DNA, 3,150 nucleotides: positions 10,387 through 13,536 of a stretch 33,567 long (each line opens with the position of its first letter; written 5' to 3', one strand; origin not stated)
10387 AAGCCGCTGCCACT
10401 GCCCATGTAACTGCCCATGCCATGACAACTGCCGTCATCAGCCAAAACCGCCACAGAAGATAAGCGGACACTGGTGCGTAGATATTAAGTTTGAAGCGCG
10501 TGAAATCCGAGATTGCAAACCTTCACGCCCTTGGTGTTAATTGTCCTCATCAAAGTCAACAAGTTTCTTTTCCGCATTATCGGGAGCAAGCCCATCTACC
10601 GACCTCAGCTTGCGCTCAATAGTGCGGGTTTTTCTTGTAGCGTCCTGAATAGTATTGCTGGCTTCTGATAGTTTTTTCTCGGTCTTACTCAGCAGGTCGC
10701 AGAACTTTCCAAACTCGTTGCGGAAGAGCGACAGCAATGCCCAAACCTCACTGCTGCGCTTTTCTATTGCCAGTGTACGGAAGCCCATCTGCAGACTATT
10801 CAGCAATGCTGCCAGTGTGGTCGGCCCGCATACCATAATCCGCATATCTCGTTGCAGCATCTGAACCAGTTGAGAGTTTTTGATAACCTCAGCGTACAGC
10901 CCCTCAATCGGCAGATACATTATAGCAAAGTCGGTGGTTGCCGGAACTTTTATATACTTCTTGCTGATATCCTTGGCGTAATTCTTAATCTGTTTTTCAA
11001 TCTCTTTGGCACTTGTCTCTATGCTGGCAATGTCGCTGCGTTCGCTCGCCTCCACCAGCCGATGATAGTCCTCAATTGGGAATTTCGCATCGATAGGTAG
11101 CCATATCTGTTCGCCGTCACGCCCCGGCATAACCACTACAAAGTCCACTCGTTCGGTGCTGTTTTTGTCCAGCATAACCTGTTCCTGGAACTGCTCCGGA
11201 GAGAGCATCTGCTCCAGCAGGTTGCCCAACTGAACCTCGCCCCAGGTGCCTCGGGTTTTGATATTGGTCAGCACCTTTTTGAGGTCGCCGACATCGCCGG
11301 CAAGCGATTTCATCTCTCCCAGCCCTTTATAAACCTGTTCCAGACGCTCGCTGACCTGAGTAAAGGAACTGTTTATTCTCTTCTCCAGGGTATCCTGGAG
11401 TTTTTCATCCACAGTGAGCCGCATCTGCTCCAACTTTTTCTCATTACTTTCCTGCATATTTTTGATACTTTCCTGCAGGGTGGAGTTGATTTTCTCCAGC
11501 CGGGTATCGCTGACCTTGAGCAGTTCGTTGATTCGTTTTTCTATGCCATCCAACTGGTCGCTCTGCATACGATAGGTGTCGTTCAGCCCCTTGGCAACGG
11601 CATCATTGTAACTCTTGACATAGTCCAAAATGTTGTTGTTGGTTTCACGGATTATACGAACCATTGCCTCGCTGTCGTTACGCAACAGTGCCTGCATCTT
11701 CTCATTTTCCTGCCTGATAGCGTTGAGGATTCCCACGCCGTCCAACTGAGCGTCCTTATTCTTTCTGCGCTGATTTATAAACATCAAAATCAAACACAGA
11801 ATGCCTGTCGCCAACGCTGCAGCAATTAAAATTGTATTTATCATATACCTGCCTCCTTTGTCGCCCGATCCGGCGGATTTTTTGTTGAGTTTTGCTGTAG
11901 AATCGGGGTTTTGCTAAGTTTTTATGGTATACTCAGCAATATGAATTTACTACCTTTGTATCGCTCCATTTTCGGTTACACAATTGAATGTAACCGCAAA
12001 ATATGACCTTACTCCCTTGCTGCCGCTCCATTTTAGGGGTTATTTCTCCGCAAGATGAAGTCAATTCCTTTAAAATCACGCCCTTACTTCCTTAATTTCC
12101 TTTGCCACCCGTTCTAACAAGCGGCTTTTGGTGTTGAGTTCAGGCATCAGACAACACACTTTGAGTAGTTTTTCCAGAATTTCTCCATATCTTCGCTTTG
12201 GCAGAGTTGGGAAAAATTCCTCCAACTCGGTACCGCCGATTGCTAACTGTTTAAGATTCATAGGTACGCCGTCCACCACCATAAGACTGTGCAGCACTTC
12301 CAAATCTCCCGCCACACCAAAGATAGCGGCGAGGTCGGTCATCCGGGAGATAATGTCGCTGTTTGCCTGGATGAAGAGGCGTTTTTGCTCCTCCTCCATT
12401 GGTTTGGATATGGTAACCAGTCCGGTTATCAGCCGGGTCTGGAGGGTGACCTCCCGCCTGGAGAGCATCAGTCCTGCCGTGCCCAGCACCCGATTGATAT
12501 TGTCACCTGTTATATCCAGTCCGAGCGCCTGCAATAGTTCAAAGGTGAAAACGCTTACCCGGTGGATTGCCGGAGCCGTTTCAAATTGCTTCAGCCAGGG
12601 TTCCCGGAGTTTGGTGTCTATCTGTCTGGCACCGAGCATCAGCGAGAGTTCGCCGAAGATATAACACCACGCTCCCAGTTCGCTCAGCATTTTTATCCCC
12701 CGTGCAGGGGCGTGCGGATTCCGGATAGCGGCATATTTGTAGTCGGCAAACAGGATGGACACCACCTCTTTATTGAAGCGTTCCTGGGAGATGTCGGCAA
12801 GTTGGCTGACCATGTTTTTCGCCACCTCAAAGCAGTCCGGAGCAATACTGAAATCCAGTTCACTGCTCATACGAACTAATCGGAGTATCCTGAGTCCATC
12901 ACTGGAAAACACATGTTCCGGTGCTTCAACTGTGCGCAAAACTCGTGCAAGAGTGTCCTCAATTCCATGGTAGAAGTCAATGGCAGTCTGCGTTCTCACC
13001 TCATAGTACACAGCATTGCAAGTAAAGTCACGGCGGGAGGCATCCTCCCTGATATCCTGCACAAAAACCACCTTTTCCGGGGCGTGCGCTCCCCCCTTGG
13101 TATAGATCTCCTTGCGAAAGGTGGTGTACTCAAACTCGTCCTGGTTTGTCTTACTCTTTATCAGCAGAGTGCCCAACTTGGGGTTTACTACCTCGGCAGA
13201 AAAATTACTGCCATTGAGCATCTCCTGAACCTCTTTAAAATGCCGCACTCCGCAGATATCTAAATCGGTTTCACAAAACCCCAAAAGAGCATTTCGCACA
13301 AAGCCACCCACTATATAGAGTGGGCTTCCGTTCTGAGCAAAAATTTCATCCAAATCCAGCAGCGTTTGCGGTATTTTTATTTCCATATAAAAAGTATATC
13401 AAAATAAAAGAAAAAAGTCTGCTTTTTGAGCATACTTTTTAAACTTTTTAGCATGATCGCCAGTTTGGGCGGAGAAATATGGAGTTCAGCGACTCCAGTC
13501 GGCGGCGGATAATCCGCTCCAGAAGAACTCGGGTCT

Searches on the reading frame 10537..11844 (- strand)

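Call 17: search_protein_families(library=pfam, proteins=[window:10537-11844:-], max_evalue=0.00001)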
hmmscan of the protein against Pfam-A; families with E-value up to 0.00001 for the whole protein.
window:10537-11844:- (435 aa): 2 families
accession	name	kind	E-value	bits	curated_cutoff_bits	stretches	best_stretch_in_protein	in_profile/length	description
PF02646.22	RmuC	-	4.6e-76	256.1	26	1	136-420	1-285/291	RmuC family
PF04513.17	Baculo_PEP_C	-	3.8e-07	30.7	38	0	70-141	19-90/140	Baculovirus polyhedron envelope protein, PEP, C terminus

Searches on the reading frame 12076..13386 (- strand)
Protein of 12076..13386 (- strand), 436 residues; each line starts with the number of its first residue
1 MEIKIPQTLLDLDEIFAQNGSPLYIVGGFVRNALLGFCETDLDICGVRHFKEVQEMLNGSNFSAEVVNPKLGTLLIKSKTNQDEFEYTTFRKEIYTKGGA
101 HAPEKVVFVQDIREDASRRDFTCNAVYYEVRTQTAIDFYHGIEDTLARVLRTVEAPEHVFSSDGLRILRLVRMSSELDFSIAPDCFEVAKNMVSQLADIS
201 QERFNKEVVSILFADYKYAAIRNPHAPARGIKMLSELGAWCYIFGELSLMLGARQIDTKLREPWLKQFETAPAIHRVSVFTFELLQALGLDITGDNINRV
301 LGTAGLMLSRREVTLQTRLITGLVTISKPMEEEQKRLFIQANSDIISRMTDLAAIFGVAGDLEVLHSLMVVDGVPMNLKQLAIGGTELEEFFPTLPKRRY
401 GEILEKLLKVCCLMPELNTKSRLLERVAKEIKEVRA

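Call 17: search_protein_families(library=pfam, proteins=[window:12076-13386:-], max_evalue=0.00001)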
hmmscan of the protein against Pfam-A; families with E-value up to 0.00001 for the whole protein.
window:12076-13386:- (436 aa): 2 families
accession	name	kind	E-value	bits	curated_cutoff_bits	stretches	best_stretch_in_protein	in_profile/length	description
PF01743.26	PolyA_pol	-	6.4e-23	81.9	23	1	23-151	1-126/126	Poly A polymerase head domain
PF12627.12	PolyA_pol_RNAbd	-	8.5e-07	29.1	22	0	178-222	1-45/64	Probable RNA and SrmB- binding site of polymerase A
